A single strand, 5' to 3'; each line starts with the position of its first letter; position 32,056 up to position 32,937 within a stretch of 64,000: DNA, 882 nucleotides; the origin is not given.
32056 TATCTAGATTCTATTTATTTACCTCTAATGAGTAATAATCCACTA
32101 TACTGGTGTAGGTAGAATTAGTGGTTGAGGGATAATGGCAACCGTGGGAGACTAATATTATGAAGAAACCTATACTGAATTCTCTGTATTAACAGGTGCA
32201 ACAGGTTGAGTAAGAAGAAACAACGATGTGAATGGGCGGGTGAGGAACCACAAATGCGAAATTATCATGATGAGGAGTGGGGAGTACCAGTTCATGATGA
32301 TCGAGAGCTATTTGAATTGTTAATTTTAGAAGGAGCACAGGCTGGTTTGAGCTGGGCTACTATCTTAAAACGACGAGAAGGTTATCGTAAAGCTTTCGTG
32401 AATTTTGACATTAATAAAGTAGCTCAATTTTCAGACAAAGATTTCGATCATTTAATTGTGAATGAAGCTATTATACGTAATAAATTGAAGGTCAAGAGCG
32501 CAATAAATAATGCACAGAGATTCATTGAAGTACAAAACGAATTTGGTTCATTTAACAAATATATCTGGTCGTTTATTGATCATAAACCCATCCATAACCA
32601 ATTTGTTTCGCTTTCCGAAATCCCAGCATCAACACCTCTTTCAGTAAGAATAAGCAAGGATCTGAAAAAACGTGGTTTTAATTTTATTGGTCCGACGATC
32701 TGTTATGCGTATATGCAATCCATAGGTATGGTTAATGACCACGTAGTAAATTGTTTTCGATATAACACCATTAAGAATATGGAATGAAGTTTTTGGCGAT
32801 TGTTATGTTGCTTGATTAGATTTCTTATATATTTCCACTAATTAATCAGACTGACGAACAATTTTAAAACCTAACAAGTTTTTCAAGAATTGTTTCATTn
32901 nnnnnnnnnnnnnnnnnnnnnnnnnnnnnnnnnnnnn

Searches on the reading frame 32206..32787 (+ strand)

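Call 3: search_protein_families(library=pfam, proteins=[window:32206-32787:+], max_evalue=0.1)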
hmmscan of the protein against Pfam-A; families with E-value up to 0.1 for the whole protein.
window:32206-32787:+ (193 aa): 1 family
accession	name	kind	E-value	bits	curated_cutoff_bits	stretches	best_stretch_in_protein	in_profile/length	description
PF03352.18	Adenine_glyco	-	8.4e-83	277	25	1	10-185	1-176/177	Methyladenine glycosylase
